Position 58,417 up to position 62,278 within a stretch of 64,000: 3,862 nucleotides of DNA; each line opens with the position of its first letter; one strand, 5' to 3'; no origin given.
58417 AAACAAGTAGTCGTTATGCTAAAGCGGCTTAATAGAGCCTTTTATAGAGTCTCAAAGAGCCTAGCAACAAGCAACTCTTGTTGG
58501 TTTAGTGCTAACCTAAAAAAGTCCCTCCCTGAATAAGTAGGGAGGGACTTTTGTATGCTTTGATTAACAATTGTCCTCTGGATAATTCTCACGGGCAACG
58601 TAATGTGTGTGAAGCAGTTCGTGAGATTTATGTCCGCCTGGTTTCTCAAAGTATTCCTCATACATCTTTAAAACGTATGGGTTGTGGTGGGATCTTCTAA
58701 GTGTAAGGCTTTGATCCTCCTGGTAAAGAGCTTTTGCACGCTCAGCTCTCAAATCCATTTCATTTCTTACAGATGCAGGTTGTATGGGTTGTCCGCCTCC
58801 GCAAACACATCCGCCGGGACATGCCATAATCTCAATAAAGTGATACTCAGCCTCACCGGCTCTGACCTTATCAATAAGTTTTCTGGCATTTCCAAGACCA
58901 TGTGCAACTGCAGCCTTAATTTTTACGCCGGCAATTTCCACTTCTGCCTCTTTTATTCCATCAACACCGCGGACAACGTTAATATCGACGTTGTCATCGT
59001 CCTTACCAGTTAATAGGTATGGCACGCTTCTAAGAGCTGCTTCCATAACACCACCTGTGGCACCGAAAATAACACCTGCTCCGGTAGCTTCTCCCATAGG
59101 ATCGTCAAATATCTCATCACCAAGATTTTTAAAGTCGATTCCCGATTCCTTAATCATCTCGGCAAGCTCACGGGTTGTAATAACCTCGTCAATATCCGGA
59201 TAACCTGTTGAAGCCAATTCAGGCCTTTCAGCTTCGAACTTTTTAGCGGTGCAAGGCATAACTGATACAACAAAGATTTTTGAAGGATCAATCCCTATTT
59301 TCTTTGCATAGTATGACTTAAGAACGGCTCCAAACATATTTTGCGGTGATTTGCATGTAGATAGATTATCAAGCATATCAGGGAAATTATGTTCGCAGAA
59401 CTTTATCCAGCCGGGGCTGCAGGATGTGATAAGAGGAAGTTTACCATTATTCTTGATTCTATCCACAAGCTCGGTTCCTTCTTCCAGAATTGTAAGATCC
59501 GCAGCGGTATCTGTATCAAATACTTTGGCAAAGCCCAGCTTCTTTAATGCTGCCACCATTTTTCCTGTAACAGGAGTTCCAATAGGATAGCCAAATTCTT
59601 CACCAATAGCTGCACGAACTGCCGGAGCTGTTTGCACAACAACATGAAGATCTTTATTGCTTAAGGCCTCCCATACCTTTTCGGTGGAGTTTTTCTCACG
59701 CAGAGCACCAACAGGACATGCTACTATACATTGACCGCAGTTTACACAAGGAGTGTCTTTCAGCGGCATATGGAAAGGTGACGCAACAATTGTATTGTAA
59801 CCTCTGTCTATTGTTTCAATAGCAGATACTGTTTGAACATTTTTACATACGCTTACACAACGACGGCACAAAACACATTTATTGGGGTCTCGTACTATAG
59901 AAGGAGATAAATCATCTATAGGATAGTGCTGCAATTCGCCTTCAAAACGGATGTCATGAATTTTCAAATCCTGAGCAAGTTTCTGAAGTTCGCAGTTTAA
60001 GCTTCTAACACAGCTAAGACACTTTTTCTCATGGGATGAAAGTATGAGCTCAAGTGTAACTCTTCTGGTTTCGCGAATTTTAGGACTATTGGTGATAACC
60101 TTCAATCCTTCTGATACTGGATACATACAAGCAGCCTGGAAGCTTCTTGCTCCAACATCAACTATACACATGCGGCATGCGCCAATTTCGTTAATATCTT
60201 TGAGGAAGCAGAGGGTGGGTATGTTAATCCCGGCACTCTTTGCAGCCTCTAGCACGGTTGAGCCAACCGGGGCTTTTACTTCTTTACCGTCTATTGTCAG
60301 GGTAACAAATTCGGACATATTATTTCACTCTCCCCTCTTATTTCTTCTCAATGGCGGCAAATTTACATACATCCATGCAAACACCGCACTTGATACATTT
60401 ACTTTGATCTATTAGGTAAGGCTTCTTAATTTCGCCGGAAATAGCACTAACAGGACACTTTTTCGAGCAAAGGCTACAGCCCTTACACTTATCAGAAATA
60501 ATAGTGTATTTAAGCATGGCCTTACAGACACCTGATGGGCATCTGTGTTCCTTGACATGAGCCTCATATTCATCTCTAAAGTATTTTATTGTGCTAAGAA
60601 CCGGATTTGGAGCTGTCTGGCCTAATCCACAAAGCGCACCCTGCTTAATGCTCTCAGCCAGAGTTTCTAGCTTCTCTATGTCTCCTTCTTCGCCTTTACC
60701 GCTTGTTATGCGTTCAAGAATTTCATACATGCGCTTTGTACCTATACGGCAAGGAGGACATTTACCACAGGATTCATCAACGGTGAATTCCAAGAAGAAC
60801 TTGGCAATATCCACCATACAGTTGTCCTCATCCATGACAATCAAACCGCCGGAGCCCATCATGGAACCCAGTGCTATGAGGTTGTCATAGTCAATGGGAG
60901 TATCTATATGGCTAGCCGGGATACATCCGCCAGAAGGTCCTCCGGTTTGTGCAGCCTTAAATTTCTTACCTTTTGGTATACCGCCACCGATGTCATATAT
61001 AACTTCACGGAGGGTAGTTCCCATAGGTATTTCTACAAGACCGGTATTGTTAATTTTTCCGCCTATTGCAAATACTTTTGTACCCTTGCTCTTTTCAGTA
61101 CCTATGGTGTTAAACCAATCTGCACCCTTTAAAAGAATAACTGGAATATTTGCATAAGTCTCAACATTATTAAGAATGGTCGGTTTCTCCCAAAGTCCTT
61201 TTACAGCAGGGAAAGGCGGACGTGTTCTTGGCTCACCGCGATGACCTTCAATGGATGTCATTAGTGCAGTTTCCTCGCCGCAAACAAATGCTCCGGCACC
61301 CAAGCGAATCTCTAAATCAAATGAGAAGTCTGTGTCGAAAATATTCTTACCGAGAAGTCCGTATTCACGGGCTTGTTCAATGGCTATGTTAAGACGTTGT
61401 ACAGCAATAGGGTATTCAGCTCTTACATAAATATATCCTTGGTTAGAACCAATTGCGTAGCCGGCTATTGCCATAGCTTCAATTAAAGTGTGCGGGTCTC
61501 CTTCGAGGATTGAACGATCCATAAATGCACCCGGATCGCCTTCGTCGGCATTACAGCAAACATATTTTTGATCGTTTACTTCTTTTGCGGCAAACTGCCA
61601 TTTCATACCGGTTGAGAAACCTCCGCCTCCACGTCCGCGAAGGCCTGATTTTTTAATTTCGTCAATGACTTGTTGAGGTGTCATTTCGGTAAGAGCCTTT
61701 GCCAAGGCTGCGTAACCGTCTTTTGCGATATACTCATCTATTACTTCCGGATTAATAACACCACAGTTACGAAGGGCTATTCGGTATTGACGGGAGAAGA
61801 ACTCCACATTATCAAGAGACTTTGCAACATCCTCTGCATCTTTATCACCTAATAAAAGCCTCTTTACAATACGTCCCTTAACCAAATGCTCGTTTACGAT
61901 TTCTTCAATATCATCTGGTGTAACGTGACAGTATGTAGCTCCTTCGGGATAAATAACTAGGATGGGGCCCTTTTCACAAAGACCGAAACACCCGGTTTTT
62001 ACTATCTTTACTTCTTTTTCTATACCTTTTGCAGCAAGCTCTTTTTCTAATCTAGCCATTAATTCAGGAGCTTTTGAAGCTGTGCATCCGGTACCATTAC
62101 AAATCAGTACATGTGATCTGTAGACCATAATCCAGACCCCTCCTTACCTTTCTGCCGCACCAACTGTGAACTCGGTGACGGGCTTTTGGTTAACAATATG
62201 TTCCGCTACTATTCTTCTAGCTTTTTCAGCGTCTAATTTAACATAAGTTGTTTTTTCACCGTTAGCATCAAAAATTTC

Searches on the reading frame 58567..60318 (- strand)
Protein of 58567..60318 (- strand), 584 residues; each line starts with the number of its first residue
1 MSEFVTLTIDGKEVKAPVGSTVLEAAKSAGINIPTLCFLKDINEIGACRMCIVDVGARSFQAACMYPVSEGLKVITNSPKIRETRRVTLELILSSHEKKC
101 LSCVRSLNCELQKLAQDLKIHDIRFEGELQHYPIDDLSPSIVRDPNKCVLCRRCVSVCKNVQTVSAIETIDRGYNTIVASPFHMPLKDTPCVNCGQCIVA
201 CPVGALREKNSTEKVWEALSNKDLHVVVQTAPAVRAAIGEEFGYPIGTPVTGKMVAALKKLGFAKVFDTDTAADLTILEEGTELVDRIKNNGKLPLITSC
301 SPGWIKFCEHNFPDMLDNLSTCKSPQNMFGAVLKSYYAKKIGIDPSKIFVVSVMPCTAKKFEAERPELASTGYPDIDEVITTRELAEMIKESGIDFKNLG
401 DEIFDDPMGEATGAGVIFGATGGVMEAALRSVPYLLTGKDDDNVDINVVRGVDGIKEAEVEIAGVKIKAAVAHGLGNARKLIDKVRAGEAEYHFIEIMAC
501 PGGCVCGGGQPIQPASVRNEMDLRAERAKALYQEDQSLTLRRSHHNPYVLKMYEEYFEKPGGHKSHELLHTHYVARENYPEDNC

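Call 93: search_protein_families(library=pfam, proteins=[window:58567-60318:-], max_evalue=0.00001)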
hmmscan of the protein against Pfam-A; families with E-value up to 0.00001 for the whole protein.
window:58567-60318:- (584 aa): 8 families
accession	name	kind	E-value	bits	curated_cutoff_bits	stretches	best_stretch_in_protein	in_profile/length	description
PF02906.19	Fe_hyd_lg_C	-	1.9e-102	342.5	22.1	1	225-508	2-245/245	Iron only hydrogenase large subunit, C-terminal domain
PF02256.22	Fe_hyd_SSU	-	1.3e-24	86.4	24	1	522-576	2-56/56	Iron hydrogenase small subunit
PF13510.11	Fer2_4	-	2e-19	69.8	22.8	1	5-78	4-81/82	2Fe-2S iron-sulfur cluster binding domain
PF10588.14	NADH-G_4Fe-4S_3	-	1.3e-13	50.7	27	1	85-124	1-40/40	NADH-ubiquinone oxidoreductase-G iron-sulfur binding region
PF00111.32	Fer2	-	5.4e-07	29.9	21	1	8-59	2-51/77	2Fe-2S iron-sulfur cluster binding domain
PF13237.11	Fer4_10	-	7.9e-07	29.4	25.5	0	188-211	6-31/53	4Fe-4S dicluster domain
PF12838.12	Fer4_7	-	1.3e-06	29.2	27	1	147-205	1-52/52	4Fe-4S dicluster domain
PF12837.12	Fer4_6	-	3.5e-06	27.2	25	0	141-159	2-20/24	4Fe-4S binding domain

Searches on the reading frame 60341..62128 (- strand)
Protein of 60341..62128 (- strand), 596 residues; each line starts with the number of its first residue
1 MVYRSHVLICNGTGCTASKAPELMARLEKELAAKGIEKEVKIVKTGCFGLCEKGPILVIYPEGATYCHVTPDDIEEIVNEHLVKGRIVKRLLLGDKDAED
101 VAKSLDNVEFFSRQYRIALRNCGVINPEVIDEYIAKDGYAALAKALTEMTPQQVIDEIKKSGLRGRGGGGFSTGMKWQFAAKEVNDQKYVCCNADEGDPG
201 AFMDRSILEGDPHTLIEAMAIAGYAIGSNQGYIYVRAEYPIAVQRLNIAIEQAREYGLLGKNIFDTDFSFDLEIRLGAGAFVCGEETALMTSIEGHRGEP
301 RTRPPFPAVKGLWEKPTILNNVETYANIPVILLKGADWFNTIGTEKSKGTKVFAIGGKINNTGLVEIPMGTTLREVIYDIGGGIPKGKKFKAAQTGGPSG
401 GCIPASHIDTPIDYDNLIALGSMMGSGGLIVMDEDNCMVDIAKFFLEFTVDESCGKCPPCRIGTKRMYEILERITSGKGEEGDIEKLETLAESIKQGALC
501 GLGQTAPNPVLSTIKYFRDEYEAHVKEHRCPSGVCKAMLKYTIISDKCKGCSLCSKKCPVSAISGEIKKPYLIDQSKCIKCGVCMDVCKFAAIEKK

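Call 93: search_protein_families(library=pfam, proteins=[window:60341-62128:-], max_evalue=0.00001)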
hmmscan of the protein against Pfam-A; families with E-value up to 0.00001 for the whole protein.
window:60341-62128:- (596 aa): 10 families
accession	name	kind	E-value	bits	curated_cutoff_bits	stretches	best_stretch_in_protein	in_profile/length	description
PF01512.22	Complex1_51K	-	3.2e-45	154.1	31.2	1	158-329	1-149/150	Nuo51 FMN-binding domain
PF10589.14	NADH_4Fe-4S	-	6.5e-36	122.5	23.5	1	440-524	1-85/85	NADH-ubiquinone oxidoreductase-F iron-sulfur binding region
PF00037.32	Fer4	-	1e-10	41.4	21.1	1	572-594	2-24/24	4Fe-4S binding domain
PF01257.25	2Fe-2S_thioredx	-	1.4e-08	35.1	24.8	1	4-80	65-143/145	Thioredoxin-like [2Fe-2S] ferredoxin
PF10531.15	SLBB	-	6.1e-08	32.8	27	1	352-401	1-53/55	SLBB domain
PF13237.11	Fer4_10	-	1.5e-06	28.5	25.5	1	542-588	3-52/53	4Fe-4S dicluster domain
PF12797.12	Fer4_2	-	3.1e-06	27.2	24.5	0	571-589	3-21/22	4Fe-4S binding domain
PF12838.12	Fer4_7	-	3.3e-06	27.9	27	1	547-592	1-52/52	4Fe-4S dicluster domain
PF13187.11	Fer4_9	-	5.1e-06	26.8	27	1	547-589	1-48/52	4Fe-4S dicluster domain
PF12837.12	Fer4_6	-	5.5e-06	26.5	25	0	573-593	4-24/24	4Fe-4S binding domain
